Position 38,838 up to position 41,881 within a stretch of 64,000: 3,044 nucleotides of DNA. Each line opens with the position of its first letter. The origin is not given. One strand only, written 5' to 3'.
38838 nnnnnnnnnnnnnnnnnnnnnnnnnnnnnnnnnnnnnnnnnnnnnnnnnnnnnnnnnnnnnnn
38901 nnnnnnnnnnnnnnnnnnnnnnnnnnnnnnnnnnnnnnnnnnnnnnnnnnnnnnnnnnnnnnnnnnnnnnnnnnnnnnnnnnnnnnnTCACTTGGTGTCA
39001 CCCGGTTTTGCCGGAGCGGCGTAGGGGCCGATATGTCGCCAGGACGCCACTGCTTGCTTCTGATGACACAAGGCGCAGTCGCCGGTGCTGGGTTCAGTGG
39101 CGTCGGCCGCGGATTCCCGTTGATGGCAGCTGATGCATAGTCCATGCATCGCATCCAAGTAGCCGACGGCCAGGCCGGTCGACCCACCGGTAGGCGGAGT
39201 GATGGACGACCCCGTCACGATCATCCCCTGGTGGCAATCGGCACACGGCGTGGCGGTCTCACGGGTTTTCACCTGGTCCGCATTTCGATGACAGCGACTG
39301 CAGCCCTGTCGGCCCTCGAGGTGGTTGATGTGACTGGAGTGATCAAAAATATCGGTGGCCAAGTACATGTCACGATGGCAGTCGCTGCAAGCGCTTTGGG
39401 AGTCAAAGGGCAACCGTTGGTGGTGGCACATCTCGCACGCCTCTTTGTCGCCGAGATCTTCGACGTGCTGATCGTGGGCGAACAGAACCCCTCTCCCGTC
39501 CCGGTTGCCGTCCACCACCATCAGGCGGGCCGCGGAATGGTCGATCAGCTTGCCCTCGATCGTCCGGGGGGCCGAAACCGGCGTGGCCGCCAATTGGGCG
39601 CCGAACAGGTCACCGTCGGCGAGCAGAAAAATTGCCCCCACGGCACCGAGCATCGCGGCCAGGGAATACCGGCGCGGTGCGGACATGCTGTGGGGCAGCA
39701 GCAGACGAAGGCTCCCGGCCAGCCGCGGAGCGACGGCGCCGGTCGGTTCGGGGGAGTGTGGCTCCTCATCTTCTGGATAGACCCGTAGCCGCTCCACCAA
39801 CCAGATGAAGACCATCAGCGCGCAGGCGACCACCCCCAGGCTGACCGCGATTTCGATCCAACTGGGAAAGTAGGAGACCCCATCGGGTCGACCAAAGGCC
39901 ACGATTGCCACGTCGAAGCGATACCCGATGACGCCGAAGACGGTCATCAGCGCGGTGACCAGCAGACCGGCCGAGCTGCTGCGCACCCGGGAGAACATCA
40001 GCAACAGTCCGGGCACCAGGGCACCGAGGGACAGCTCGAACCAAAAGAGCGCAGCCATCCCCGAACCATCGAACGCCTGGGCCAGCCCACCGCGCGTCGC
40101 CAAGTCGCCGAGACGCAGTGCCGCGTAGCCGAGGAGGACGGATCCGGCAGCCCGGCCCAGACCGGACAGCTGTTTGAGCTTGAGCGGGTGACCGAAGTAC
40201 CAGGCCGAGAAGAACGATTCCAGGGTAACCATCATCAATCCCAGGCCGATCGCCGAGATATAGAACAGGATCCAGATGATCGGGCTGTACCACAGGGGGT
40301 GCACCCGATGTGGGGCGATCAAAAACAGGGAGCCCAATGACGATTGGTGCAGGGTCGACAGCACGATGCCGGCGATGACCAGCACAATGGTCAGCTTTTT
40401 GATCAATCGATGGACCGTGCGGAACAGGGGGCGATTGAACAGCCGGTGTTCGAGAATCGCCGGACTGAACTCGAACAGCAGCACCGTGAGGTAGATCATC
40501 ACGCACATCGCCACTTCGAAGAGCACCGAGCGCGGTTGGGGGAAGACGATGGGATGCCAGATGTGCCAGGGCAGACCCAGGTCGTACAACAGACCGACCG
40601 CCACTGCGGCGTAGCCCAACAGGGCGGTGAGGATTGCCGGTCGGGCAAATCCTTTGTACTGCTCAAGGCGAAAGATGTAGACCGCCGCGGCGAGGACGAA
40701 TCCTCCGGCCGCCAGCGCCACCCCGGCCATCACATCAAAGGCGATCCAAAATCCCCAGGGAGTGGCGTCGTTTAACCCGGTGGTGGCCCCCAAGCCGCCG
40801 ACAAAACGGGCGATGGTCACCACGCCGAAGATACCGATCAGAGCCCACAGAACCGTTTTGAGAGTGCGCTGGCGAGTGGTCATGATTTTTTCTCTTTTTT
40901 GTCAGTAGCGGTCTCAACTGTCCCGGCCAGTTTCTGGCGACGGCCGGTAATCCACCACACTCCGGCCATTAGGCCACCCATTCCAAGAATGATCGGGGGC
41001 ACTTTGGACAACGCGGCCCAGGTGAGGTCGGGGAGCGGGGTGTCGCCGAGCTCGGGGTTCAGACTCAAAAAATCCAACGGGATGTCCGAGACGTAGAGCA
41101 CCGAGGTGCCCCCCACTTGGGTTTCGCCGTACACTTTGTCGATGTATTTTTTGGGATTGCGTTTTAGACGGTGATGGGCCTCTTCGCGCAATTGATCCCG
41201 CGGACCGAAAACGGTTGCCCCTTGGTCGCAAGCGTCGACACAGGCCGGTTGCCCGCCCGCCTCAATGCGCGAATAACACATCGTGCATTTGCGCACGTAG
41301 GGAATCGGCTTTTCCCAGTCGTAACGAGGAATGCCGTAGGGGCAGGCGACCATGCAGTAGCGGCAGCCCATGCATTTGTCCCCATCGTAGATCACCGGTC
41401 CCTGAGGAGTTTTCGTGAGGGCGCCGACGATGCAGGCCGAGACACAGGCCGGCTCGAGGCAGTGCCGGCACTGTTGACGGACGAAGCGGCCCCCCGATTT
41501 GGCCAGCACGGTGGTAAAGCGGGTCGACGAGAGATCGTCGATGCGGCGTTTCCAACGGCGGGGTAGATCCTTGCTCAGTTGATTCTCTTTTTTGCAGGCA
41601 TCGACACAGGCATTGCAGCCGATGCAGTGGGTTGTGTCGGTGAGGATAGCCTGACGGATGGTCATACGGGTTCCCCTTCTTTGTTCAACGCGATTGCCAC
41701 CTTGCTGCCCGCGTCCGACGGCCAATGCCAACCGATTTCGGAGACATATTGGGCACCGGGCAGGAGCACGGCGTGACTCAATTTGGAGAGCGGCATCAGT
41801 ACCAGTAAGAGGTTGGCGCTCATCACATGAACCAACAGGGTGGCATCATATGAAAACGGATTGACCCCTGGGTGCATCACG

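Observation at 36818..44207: Sigma-54-driven operon encoding a DsrMKJOP/Hmc-like membrane redox complex (NrfD subunit fused to a hexaheme cytochrome c) co-transcribed with a PAS kinase and two receivers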

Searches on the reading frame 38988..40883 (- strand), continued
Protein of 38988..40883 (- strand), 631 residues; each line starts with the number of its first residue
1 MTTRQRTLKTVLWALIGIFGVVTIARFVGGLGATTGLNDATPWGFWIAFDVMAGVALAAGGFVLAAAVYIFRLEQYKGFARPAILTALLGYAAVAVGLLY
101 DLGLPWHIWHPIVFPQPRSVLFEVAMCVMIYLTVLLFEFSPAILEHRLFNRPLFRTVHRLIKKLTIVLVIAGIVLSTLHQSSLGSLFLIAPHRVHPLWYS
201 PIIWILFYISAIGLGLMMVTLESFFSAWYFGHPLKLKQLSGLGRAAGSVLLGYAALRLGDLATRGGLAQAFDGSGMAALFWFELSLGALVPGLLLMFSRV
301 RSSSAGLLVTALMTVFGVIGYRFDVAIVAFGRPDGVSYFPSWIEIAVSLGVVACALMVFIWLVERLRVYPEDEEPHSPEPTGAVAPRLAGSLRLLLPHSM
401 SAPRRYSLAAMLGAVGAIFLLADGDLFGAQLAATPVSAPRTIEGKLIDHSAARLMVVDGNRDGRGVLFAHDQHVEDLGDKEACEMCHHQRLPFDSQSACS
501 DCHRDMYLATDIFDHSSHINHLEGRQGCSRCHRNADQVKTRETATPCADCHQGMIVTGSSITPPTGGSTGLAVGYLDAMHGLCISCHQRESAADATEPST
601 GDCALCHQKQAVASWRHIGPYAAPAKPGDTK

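Call 61: search_protein_families(library=pfam, proteins=[L028:2096-3385:+, L028:3844-4704:+, L028:5176-6174:-, L028:6182-7135:+, L028:7132-7983:+, L028:7809-10007:+, L028:10004-12550:+, L028:13699-17667:+], max_evalue=0.0001)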
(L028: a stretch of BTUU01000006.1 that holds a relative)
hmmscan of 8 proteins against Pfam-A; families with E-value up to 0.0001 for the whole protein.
L028:2096-3385:+ (429 aa): 1 family
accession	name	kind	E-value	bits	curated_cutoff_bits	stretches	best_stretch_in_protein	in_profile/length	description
PF06267.17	DUF1028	-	2.1e-26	93.4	26.2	1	27-195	1-162/193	Family of unknown function (DUF1028)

L028:3844-4704:+ (286 aa): 0 families

L028:5176-6174:- (332 aa): 4 families
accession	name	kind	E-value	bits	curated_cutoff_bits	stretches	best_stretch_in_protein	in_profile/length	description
PF02607.22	B12-binding_2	-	1.8e-10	41.3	23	1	125-195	4-73/74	B12 binding domain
PF12728.13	HTH_17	-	3.6e-08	34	27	1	47-95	2-49/51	Helix-turn-helix domain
PF00376.29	MerR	-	2.5e-06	27.7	28.2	1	48-83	1-37/38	MerR family regulatory protein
PF02310.24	B12-binding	-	2.1e-05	24.8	32.1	1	210-310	4-106/121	B12 binding domain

L028:6182-7135:+ (317 aa): 0 families

L028:7132-7983:+ (283 aa): 10 families
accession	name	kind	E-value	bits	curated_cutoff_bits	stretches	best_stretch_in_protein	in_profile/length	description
PF13247.11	Fer4_11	-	4.5e-22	78.6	26.2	1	67-163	4-100/100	4Fe-4S dicluster domain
PF12838.12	Fer4_7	-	1.1e-10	42.3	27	1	72-119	1-52/52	4Fe-4S dicluster domain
PF13187.11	Fer4_9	-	1.8e-10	41.1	27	1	104-157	1-51/52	4Fe-4S dicluster domain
PF12837.12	Fer4_6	-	4.6e-10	39.4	25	1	98-119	2-23/24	4Fe-4S binding domain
PF00037.32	Fer4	-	5.2e-10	39.2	21.1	1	98-119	1-22/24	4Fe-4S binding domain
PF12797.12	Fer4_2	-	7.9e-10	38.5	24.5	1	97-117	2-22/22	4Fe-4S binding domain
PF13237.11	Fer4_10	-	4.3e-09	36.6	25.5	1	99-154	3-53/53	4Fe-4S dicluster domain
PF12798.12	Fer4_3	-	3e-05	25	27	0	105-119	1-15/15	4Fe-4S binding domain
PF12800.12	Fer4_4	-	7.1e-05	23.3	24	0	19-32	2-15/17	4Fe-4S binding domain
PF13459.11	Fer4_15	-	8.2e-05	23.7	22.4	0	16-40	3-27/66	4Fe-4S single cluster domain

L028:7809-10007:+ (732 aa): 3 families
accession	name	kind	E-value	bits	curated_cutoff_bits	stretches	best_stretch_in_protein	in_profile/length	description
PF03916.19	NrfD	-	4.5e-19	69.7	25.8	1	102-385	8-302/313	Polysulphide reductase, NrfD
PF02085.21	Cytochrom_CIII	-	6e-10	39.8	22.9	1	541-627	20-101/101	Class III cytochrome C family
PF14522.11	Cytochrome_C7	-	8.8e-06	25.9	24.8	0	571-627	12-66/67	Cytochrome c7 and related cytochrome c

L028:10004-12550:+ (848 aa): 3 families
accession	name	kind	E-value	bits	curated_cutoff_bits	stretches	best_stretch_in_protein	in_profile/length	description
PF09699.15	Paired_CXXCH_1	-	8.1e-48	160.3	20.6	4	491-522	8-39/41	Doubled CXXCH motif (Paired_CXXCH_1)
PF14522.11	Cytochrome_C7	-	1.5e-22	79.6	24.8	0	301-342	12-56/67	Cytochrome c7 and related cytochrome c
PF14537.11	Cytochrom_c3_2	-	1.2e-19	71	25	1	375-472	5-79/79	Cytochrome c3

L028:13699-17667:+ (1322 aa): 13 families
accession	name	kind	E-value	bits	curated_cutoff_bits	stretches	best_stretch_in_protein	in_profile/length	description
PF13424.12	TPR_12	-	2.1e-103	339.1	30.1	9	625-696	5-76/77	Tetratricopeptide repeat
PF13374.12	TPR_10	-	1.6e-101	330.2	27.5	9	749-789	1-41/42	Tetratricopeptide repeat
PF24885.1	TPR_NPHP3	-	1e-66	225.2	100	5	775-869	124-218/239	Nephrocystin-3 TPR domain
PF00069.31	Pkinase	-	6e-44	150.9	31.7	1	131-440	1-257/263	Protein kinase domain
PF07714.23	PK_Tyr_Ser-Thr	-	1.7e-31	109.9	23.1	1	133-373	3-228/258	Protein tyrosine and serine/threonine kinase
PF00515.34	TPR_1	-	9.4e-27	92.1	27.8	0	836-865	3-32/34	Tetratricopeptide repeat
PF13181.12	TPR_8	-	7.1e-26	88.6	25.7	0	624-654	2-32/34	Tetratricopeptide repeat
PF07719.23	TPR_2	-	2.3e-24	83.9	27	0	835-864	2-31/34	Tetratricopeptide repeat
PF13176.12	TPR_7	-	3.1e-24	83.4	27.9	0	837-868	2-33/36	Tetratricopeptide repeat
PF17874.7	TPR_MalT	-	1.6e-19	70.8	45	3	605-777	22-188/336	MalT-like TPR region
PF13432.12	TPR_16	-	6.1e-13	49.4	32.7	0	756-821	3-60/65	Tetratricopeptide repeat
PF07721.20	TPR_4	-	1.2e-07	32.1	27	0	713-733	6-26/26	Tetratricopeptide repeat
PF13428.12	TPR_14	-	6.2e-07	29.9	23.5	0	670-695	6-31/44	Tetratricopeptide repeat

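Call 68: predict_structure(alignment_id=A1)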
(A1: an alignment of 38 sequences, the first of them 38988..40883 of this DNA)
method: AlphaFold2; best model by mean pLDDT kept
length: 631 residues; sequences in the alignment: 38
mean_pLDDT: 66.6   pTM: 0.61
mean pLDDT of the five models: 66.6, 65.4, 65.0, 64.1, 59.7
residues with pLDDT >= 90: 99; 70-90: 205; 50-70: 125; < 50: 202
segments of 3 or more residues with pLDDT < 50: 32-42, 104-115, 372-401, 429-438, 459-461, 476-532, 537-541, 558-562, 564-584, 594-624, 626-631
pLDDT, mean of each block of 10 residues (from residue 1): 82 89 72 46 52 73 88 88 89 76 45 49 71 88 84 89 87 80 63 79 85 91 89 89 95 95 91 91 94 96 95 88 70 59 78 88 79 38 38 44 66 80 57 45 65 60 55 48 33 34 33 42 42 50 53 50 46 37 48 47 37 40 46 37
secondary structure, 60 per line:
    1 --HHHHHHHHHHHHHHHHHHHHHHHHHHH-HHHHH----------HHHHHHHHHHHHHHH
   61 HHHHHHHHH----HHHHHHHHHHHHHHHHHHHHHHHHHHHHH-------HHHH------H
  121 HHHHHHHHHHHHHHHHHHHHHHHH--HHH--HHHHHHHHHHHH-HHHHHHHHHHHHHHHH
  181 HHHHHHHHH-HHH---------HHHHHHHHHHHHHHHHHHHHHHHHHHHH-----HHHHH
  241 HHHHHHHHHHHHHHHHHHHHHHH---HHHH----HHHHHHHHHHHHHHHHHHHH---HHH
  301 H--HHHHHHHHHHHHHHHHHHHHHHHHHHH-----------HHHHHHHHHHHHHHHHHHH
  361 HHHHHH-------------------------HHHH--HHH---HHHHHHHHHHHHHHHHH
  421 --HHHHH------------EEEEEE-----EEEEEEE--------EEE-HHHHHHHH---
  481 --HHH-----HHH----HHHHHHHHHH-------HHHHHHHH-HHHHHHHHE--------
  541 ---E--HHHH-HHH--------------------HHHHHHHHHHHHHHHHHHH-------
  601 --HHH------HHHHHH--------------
elements in order (helices of 4 or more, strands of 3 or more residues): H3-29 H31-35 H46-69 H74-102 H110-113 H120-144 H152-163 H165-189 H203-230 H236-263 H267-270 H275-294 H298-301 H304-330 H342-366 H392-395 H404-420 H423-427 E440-445 E451-457 E466-468 H470-477 H498-507 H515-522 H524-531 H547-550 H575-593 H612-617

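Call 70: fold_search(model_id=the predicted structure, library=pdb)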
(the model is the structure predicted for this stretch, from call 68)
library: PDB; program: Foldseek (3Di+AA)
matches with E <= 10: 621; with E <= 0.001: 8
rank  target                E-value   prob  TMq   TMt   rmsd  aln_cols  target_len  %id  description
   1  6btm_C                8.2e-10  1.00  0.47  0.63   5.2       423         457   15  Structure of Alternative Complex III from Flavobacterium johnsoniae (Wild Type) (released 2018-05-09)
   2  8k9e_C                1.7e-09  1.00  0.46  0.62   5.7       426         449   18  Cryo-EM structure of the photosynthetic alternative complex III from Chloroflexus aurantiacus at 3.3 angstrom (released 2024-03-06)
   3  6f0k_C                6.0e-09  1.00  0.47  0.64   6.3       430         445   18  Alternative complex III (released 2018-05-09)
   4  6lod_C                8.1e-09  1.00  0.46  0.62   5.0       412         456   18  Cryo-EM structure of the air-oxidized photosynthetic alternative complex III from Roseiflexus castenholzii (released 2020-11-04)
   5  9ilt_F                3.3e-05  1.00  0.35  0.51   8.3       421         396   12  Crystal structure of alternative complex III from Chloroflexus aurantiacus (released 2025-03-19)
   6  8k9e_F                3.3e-05  1.00  0.32  0.46   9.2       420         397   12  Cryo-EM structure of the photosynthetic alternative complex III from Chloroflexus aurantiacus at 3.3 angstrom (released 2024-03-06)
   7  6lod_F                1.0e-04  1.00  0.39  0.58   7.7       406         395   15  Cryo-EM structure of the air-oxidized photosynthetic alternative complex III from Roseiflexus castenholzii (released 2020-11-04)
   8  6btm_F                1.2e-04  1.00  0.37  0.53   8.4       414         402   13  Structure of Alternative Complex III from Flavobacterium johnsoniae (Wild Type) (released 2018-05-09)
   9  8b4o_B                2.7e-02  0.99  0.25  0.41   9.4       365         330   13  Cryo-EM structure of cytochrome bd oxidase from C. glutamicum (released 2022-12-28)
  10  9r2g_A                2.7e-02  0.99  0.28  0.41  11.4       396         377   17  Cytochrome bd II oxidase qOR-2 type from Mycobacterium smegmatis (released 2026-03-04)
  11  3rko_D                2.7e-02  0.60  0.16  0.20  19.0       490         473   15  Crystal structure of the membrane domain of respiratory complex I from E. coli at 3.0 angstrom resolution (released 2011-08-03)
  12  9ll1                  2.7e-02  0.47  0.13  0.18  23.5       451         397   15  Cryo-EM structure of G6PT1 in complex with Chlorogenic acid (released 2025-12-31)
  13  9fka_B                4.8e-02  0.98  0.26  0.41   9.7       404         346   13  Cryo-EM structure of the reduced cytochrome bd oxidase from M. tuberculosis (released 2025-02-12)
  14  5xtc_l                4.8e-02  0.44  0.15  0.15  19.6       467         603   13  Cryo-EM structure of human respiratory complex I transmembrane arm (released 2017-08-30)
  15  6rx4_A                6.8e-02  0.84  0.23  0.28  18.1       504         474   12  THE STRUCTURE OF BD OXIDASE FROM ESCHERICHIA COLI (released 2019-11-20)
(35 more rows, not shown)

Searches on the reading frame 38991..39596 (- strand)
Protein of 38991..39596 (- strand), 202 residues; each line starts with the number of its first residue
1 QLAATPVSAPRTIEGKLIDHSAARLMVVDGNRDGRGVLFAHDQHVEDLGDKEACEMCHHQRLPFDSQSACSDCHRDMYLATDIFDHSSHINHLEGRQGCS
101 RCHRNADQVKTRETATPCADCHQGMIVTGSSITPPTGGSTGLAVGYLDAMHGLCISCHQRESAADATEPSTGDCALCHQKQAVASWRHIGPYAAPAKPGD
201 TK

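Call 80: search_protein_representatives(protein=window:38991-39596:-)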
Query: 202 residues. Proteins with E-value up to 0.001 (for the whole library): 360; up to 1e-10: 260; up to 1e-30: 60. The best 150 are listed.
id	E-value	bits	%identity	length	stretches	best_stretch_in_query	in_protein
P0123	1.6e-53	197.9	53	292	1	23-194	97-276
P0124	4.9e-53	196.3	51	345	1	19-195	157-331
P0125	3.3e-52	193.6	52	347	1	22-194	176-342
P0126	9.5e-48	179.0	49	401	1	20-195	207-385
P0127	4.1e-47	177.0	49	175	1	26-194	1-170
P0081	3.4e-46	174.0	51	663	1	24-181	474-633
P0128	1.1e-43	165.7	45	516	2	23-162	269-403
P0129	1.2e-43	165.7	48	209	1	32-196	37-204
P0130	1.7e-42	161.9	45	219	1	23-200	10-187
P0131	5.9e-42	160.1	48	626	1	21-182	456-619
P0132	2.4e-41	158.1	47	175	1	24-180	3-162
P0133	5.0e-41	157.1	45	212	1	22-181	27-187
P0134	7.9e-41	156.5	45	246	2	22-179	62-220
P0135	8.4e-41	156.4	45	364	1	21-180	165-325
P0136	5.0e-40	153.8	42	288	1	23-191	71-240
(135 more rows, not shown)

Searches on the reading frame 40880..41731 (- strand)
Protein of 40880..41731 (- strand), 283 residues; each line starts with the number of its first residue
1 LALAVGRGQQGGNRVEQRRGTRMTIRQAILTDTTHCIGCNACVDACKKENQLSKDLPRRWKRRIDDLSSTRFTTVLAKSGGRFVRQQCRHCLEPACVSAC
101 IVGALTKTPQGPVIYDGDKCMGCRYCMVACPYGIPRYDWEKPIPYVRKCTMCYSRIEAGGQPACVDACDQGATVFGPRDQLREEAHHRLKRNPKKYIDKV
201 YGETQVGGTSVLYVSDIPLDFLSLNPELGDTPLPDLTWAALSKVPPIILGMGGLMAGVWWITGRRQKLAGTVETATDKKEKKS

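Call 3: search_protein_families(library=pfam, proteins=[window:40880-41731:-], max_evalue=0.01)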
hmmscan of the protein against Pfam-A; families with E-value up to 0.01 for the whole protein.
window:40880-41731:- (283 aa): 12 families
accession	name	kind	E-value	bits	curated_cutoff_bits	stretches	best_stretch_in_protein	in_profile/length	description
PF13247.11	Fer4_11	-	1.4e-23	83.4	26.2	1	83-177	5-99/100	4Fe-4S dicluster domain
PF13187.11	Fer4_9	-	1.6e-12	47.7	27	2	119-172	1-51/52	4Fe-4S dicluster domain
PF12838.12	Fer4_7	-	7.7e-11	42.7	27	2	87-134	1-52/52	4Fe-4S dicluster domain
PF00037.32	Fer4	-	2.4e-09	37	21.1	2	114-134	2-22/24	4Fe-4S binding domain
PF13237.11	Fer4_10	-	4.9e-09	36.4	25.5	1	113-168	2-52/53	4Fe-4S dicluster domain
PF12797.12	Fer4_2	-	9.6e-09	35.1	24.5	2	112-132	2-22/22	4Fe-4S binding domain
PF12837.12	Fer4_6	-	3.5e-06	27.2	25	1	115-134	4-23/24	4Fe-4S binding domain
PF12798.12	Fer4_3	-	7.4e-06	26.9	27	0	120-134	1-15/15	4Fe-4S binding domain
PF14697.11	Fer4_21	-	0.00061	20.3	35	1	86-131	6-52/59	4Fe-4S dicluster domain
PF13484.11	Fer4_16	-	0.0018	19.5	30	0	35-48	1-14/66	4Fe-4S double cluster binding domain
PF12800.12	Fer4_4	-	0.0052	17.5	24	0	35-47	3-15/17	4Fe-4S binding domain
PF13459.11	Fer4_15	-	0.0085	17.2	22.4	0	31-51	3-23/66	4Fe-4S single cluster domain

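Call 6: search_protein_families(library=ncbifam, proteins=[window:40880-41665:-], max_evalue=0.001)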
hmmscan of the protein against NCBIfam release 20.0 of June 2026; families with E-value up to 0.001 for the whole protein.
window:40880-41665:- (261 aa): 31 families (the best 25 are shown)
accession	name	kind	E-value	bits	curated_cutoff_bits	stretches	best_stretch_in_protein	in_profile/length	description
NF045715.1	sulf_resp_HmcB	equivalog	3.2e-76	256.3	420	1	5-249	37-291/307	sulfate respiration complex iron-sulfur protein HmcB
NF008134.0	PRK10882.1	equivalog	2e-56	191.4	263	1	6-209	40-281/329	hydrogenase 2 operon protein HybA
TIGR01582.1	FDH-beta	equivalog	1.5e-34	119.4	334.7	1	5-194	22-222/283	formate dehydrogenase subunit beta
NF045797.1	DsrO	equivalog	2.4e-32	112.3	200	1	4-175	43-221/235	sulfate reduction electron transfer complex DsrMKJOP subunit DsrO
TIGR02951.1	DMSO_dmsB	equivalog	2.7e-32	112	214.1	1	8-161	5-158/161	DMSO/selenate family reductase complex B subunit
TIGR03149.1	cyt_nit_nrfC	equivalog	7.4e-28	97.4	377.6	1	2-180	36-207/225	cytochrome c nitrite reductase Fe-S protein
NF041715.1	arsenate_red_ArrB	equivalog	8.9e-27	94.1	450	2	7-120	5-111/233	arsenate respiratory reductase iron-sulfur subunit ArrB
NF011569.0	PRK14993.1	equivalog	4e-25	88.7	416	1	4-156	43-188/244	tetrathionate reductase subunit TtrB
NF038355.1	FDH3_beta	equivalog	3e-20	73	240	1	7-131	5-122/180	formate dehydrogenase FDH3 subunit beta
TIGR03478.1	DMSO_red_II_bet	subfamily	2.1e-19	69.6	480.7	1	62-167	127-231/321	DMSO reductase family type II enzyme, iron-sulfur subunit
NF045766.1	PhenlGlyoxDHPadI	equivalog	5e-18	65.1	700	1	5-154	5-136/443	NADH-dependent phenylglyoxylate dehydrogenase subunit beta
NF009408.0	PRK12769.1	equivalog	8.5e-17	60.5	1003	1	5-176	3-167/659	formate-dependent uric acid utilization protein AegA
NF042979.1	EthbenzDh_ebdB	equivalog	2.4e-16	59.6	740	1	63-170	150-256/354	ethylbenzene dehydrogenase subunit beta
TIGR01660.1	narH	equivalog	2.8e-16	59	524.05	1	64-146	181-262/492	nitrate reductase subunit beta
NF009451.0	PRK12809.1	equivalog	3.6e-16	58.6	1154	1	6-150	4-133/639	formate-dependent uric acid utilization protein YgfT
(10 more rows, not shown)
